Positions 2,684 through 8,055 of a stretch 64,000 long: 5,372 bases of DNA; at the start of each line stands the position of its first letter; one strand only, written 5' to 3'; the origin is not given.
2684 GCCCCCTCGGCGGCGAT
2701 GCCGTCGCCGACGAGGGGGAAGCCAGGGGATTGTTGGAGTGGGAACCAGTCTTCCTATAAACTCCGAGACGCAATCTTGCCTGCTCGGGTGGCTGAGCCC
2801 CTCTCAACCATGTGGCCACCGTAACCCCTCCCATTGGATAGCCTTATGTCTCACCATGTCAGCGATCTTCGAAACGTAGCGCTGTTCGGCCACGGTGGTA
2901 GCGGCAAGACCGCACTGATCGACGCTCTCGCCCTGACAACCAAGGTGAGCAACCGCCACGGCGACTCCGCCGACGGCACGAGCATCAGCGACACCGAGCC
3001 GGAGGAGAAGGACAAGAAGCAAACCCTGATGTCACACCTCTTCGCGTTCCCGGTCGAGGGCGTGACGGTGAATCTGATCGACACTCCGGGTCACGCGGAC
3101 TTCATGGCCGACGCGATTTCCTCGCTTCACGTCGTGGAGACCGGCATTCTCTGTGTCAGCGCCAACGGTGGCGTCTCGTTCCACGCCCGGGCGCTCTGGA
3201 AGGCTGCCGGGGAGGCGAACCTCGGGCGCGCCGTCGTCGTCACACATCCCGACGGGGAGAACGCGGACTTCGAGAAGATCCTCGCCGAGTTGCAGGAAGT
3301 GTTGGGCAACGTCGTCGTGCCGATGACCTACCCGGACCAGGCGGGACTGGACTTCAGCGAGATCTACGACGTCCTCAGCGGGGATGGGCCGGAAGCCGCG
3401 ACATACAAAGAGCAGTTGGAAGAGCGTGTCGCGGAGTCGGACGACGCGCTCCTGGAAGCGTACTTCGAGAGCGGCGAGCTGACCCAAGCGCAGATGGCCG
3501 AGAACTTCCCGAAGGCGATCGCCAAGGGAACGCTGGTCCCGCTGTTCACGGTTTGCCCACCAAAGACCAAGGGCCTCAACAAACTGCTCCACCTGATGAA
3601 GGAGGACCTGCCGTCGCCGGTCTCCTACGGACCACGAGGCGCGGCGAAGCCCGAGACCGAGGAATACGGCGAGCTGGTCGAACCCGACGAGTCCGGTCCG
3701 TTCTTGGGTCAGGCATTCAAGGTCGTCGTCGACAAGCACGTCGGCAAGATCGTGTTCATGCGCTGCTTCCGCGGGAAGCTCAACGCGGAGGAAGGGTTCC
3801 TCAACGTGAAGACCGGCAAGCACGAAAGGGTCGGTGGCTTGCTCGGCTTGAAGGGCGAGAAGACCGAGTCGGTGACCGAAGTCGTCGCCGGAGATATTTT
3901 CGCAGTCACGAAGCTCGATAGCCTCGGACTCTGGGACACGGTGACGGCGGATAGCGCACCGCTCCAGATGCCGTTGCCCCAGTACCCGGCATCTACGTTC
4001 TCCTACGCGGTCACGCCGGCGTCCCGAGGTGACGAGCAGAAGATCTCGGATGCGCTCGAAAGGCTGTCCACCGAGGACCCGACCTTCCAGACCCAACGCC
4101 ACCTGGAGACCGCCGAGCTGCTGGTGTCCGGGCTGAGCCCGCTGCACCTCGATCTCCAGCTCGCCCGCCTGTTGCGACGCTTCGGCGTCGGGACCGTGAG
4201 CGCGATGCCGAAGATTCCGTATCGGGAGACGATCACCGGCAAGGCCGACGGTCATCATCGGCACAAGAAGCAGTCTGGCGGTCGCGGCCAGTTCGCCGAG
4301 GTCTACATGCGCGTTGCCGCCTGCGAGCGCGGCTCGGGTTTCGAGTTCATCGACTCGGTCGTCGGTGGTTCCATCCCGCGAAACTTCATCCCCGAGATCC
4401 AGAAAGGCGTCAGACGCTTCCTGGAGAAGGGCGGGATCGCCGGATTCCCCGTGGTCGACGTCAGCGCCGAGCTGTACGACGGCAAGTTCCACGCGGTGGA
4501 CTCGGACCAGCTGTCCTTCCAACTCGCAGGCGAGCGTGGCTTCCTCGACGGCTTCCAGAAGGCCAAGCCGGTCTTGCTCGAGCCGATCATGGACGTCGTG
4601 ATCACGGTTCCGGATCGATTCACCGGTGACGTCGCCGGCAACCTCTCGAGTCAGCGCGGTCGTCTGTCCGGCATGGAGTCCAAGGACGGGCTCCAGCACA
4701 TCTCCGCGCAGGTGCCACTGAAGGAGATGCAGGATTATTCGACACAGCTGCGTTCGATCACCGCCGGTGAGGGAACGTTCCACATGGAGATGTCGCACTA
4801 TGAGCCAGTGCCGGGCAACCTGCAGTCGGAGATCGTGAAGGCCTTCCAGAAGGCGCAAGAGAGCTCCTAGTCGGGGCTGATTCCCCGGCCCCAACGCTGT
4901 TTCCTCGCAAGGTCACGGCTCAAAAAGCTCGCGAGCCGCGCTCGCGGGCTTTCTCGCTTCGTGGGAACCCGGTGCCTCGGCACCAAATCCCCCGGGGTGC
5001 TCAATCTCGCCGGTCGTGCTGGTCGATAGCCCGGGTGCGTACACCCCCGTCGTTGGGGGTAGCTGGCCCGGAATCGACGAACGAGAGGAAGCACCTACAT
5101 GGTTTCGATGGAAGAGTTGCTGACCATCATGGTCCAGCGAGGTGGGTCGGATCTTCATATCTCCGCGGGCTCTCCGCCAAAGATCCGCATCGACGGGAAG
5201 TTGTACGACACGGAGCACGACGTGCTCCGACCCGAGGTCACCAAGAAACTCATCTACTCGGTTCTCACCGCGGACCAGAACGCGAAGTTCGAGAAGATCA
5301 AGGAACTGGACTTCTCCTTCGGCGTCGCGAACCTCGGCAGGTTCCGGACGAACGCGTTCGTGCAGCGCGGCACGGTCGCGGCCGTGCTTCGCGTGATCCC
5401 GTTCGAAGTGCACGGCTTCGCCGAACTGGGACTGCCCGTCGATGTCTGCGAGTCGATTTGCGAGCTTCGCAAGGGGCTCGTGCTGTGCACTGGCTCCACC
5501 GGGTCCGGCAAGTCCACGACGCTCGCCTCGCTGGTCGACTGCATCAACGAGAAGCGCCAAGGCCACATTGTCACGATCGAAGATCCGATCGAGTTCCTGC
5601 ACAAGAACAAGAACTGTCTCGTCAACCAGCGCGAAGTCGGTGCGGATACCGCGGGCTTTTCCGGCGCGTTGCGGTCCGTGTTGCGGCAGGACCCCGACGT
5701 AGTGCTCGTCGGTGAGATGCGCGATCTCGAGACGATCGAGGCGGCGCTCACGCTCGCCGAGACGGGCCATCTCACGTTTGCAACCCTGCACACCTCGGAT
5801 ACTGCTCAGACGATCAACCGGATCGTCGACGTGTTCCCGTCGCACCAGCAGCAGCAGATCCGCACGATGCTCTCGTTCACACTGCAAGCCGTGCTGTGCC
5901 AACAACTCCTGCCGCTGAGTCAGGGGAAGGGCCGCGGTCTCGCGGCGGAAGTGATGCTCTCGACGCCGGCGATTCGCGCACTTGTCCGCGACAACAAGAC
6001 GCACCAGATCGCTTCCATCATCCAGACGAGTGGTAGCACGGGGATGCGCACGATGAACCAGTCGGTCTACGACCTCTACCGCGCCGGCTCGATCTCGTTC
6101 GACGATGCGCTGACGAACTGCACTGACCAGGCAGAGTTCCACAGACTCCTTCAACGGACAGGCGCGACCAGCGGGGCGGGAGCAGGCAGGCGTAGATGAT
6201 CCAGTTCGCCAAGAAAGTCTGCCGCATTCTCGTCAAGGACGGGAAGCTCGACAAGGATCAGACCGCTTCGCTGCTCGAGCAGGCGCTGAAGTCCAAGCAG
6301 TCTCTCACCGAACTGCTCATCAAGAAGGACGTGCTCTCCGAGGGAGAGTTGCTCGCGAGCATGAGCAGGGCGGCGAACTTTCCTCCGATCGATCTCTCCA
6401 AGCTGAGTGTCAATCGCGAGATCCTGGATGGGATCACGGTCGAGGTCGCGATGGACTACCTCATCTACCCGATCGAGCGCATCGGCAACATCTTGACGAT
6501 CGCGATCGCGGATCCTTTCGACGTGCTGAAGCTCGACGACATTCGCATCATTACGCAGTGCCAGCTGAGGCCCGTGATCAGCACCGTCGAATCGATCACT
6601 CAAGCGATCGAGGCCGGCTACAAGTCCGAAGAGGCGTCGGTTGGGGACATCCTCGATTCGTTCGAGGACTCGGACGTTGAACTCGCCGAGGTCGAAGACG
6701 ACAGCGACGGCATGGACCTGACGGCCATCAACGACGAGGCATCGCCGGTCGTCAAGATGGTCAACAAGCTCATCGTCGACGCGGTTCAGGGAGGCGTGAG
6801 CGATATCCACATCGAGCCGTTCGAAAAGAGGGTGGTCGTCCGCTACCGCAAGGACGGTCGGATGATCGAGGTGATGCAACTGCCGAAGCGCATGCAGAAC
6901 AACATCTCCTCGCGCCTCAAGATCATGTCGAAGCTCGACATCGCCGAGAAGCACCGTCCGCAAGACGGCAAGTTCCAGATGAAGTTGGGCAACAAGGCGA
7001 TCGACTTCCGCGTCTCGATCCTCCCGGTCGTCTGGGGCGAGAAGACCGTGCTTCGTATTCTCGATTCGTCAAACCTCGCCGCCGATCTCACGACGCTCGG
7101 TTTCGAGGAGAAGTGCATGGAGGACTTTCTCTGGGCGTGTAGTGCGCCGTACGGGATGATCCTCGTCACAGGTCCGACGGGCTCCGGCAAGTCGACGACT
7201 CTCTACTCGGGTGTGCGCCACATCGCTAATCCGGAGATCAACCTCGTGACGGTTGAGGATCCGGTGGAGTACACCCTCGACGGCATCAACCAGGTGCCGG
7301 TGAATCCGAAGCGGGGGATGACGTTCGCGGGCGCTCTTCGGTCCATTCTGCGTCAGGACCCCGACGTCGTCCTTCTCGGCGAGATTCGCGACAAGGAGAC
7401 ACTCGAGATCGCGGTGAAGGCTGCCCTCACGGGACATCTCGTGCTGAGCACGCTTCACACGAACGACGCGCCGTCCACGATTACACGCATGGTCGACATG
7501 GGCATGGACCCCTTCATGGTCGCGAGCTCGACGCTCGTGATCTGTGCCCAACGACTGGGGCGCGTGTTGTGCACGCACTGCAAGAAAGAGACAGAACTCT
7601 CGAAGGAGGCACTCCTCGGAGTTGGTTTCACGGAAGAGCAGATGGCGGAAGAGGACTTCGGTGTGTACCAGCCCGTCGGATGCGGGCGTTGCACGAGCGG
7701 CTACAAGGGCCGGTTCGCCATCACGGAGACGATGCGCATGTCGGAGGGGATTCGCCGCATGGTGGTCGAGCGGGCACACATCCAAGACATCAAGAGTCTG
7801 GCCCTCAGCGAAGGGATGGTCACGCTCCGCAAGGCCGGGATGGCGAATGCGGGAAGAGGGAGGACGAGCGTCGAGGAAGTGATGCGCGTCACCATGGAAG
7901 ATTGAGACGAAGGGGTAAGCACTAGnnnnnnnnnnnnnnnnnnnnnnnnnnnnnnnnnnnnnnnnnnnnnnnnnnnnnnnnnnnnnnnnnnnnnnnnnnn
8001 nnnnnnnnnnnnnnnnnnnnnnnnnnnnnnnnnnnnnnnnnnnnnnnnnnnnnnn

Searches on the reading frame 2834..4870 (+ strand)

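Call 7: search_protein_families(library=pfam, proteins=[window:2834-4870:+], max_evalue=0.001)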
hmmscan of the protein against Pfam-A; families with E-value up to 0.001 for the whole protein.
window:2834-4870:+ (678 aa): 6 families
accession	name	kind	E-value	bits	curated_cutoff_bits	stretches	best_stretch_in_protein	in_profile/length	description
PF03764.24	EFG_IV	-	1.2e-37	128.8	24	1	459-578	1-121/121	Elongation factor G, domain IV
PF00009.33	GTP_EFTU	-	2e-29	102.9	26.5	1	11-260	2-187/188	Elongation factor Tu GTP binding domain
PF00679.30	EFG_C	-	3.2e-28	98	27.9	1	580-666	1-88/89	Elongation factor G C-terminus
PF14492.12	EFG_III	-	3.4e-19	69.1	27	1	385-453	2-70/75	Elongation Factor G, domain III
PF22042.2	EF-G_D2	-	1.2e-10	41.8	27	1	289-371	1-82/84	Elongation factor G domain 2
PF03144.31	GTP_EFTU_D2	-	6.6e-07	30.1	30.3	1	304-363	1-65/73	Elongation factor Tu domain 2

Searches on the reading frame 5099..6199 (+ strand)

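Call 7: search_protein_families(library=pfam, proteins=[window:5099-6199:+], max_evalue=0.001)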
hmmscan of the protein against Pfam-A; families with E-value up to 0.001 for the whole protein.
window:5099-6199:+ (366 aa): 1 family
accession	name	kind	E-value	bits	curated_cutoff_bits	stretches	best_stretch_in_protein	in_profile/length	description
PF00437.27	T2SSE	-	8.8e-43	146.8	24.9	1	81-273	93-281/370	Type II/IV secretion system protein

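Call 73: search_protein_families(library=ncbifam, proteins=[window:5099-6199:+], max_evalue=0.00001)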
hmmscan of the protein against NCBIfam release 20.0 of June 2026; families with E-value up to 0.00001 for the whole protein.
window:5099-6199:+ (366 aa): 16 families
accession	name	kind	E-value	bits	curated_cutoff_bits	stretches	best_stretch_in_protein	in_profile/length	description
TIGR01420.1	pilT_fam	subfamily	4.4e-143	476.6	319.1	1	4-346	2-343/343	PilT/PilU family type 4a pilus ATPase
TIGR02525.1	plasmid_TraJ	equivalog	2e-45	155.4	368.3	1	40-334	61-360/372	plasmid transfer ATPase TraJ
TIGR02538.1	type_IV_pilB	equivalog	1.1e-38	133.2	675.65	1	125-245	316-432/564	type IV-A pilus assembly ATPase PilB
TIGR02533.1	type_II_gspE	equivalog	1.6e-38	132.6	630.25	1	108-270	223-378/486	type II secretion system ATPase GspE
TIGR02524.1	dot_icm_DotB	equivalog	2.5e-37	128.9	463.3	1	3-332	5-345/358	Dot/Icm type IV secretion system ATPase DotB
NF007755.0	PRK10436.1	equivalog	1.1e-34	119.9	617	1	5-270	90-354/465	type II secretion system protein GspE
NF041000.1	ATPase_ComGA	equivalog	1.6e-34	119.1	300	1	115-272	118-266/267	competence type IV pilus ATPase ComGA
NF053534.1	T4PilAsmATPsTfpB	equivalog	7.7e-33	113.7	850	1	104-313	312-511/584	type IV pilus assembly ATPase TfpB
TIGR02788.1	VirB11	equivalog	2.4e-15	56.4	249.95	1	124-250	144-270/308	P-type DNA transfer ATPase VirB11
TIGR02782.1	TrbB_P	equivalog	3.8e-15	56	304.55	1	124-267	136-277/303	P-type conjugative transfer ATPase TrbB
NF058587.1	archaellum_moto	equivalog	4.7e-15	55.3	550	1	128-242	278-393/527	archaellum flagellar ATPase motor FlaI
NF010425.0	PRK13851.1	equivalog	4.4e-11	42.3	461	1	124-251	162-289/344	type IV secretion system protein VirB11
TIGR03819.1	heli_sec_ATPase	hypoth_equivalog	7e-11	41.9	373.15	1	120-242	174-297/340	TadA family conjugal transfer-associated ATPase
NF010469.0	PRK13894.1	subfamily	1.6e-10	40.8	508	1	128-251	152-273/320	conjugal transfer ATPase TrbB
NF010407.0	PRK13833.1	subfamily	6.1e-10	39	499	1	124-258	144-275/323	conjugal transfer protein TrbB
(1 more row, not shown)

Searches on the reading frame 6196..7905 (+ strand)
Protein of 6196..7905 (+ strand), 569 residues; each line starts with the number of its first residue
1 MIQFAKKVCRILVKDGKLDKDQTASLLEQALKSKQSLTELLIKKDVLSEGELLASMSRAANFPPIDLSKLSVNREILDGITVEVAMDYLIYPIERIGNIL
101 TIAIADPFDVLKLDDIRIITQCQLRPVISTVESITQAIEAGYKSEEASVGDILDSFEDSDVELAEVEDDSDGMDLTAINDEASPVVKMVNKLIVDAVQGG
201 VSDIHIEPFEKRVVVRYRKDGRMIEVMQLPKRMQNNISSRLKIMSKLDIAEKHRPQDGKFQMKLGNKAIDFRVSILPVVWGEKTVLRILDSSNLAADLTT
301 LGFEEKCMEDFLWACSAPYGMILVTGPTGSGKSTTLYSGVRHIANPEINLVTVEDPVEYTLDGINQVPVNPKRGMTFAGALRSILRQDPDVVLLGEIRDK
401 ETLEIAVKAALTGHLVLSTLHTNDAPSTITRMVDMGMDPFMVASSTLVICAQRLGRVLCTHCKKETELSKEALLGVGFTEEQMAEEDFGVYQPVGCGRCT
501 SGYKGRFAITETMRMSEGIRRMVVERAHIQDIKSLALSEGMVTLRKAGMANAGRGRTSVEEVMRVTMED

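Call 7: search_protein_families(library=pfam, proteins=[window:6196-7905:+], max_evalue=0.001)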
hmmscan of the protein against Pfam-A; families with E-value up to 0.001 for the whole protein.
window:6196-7905:+ (569 aa): 2 families
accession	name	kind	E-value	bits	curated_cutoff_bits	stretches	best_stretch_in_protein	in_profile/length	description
PF00437.27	T2SSE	-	5.2e-134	447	24.9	1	180-564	3-370/370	Type II/IV secretion system protein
PF05157.20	MshEN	-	6.4e-15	55.4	23.1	1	62-146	3-88/90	MshEN domain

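Call 73: search_protein_families(library=ncbifam, proteins=[window:6196-7905:+], max_evalue=0.00001)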
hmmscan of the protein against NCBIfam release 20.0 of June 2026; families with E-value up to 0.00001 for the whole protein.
window:6196-7905:+ (569 aa): 18 families
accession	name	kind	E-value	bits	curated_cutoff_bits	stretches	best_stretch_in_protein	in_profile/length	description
TIGR02538.1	type_IV_pilB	equivalog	2.1e-199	663.8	675.65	1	8-567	2-563/564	type IV-A pilus assembly ATPase PilB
TIGR02533.1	type_II_gspE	equivalog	2e-166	554.5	630.25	1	82-566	6-486/486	type II secretion system ATPase GspE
NF007755.0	PRK10436.1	equivalog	3.9e-130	434.6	617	1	97-566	26-459/465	type II secretion system protein GspE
NF053534.1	T4PilAsmATPsTfpB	equivalog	3.8e-129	431.7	850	1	32-566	48-582/584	type IV pilus assembly ATPase TfpB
NF041000.1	ATPase_ComGA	equivalog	1.8e-71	240.3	300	1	191-454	2-264/267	competence type IV pilus ATPase ComGA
TIGR01420.1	pilT_fam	subfamily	2.4e-51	175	319.1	1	189-435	2-242/343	PilT/PilU family type 4a pilus ATPase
TIGR02525.1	plasmid_TraJ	equivalog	6.5e-28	97.8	368.3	1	285-435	121-272/372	plasmid transfer ATPase TraJ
TIGR02524.1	dot_icm_DotB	equivalog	9.3e-21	74.4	463.3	1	316-434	131-258/358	Dot/Icm type IV secretion system ATPase DotB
TIGR02788.1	VirB11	equivalog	9e-17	61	249.95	1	305-438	130-268/308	P-type DNA transfer ATPase VirB11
NF058587.1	archaellum_moto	equivalog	2.3e-16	59.6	550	1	297-434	253-395/527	archaellum flagellar ATPase motor FlaI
TIGR02782.1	TrbB_P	equivalog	1.1e-13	51.2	304.55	1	321-433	138-253/303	P-type conjugative transfer ATPase TrbB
NF010407.0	PRK13833.1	subfamily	6.8e-11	42.1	499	1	322-434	147-261/323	conjugal transfer protein TrbB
NF010469.0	PRK13894.1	subfamily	3.4e-10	39.8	508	1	321-433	151-265/320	conjugal transfer ATPase TrbB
NF053672.1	bindosome_BasE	exception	3.4e-10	39.3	1000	1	306-435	257-391/512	bindosome assembly system ATPase subunit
TIGR03819.1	heli_sec_ATPase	hypoth_equivalog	5.6e-10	38.9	373.15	1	286-437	144-302/340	TadA family conjugal transfer-associated ATPase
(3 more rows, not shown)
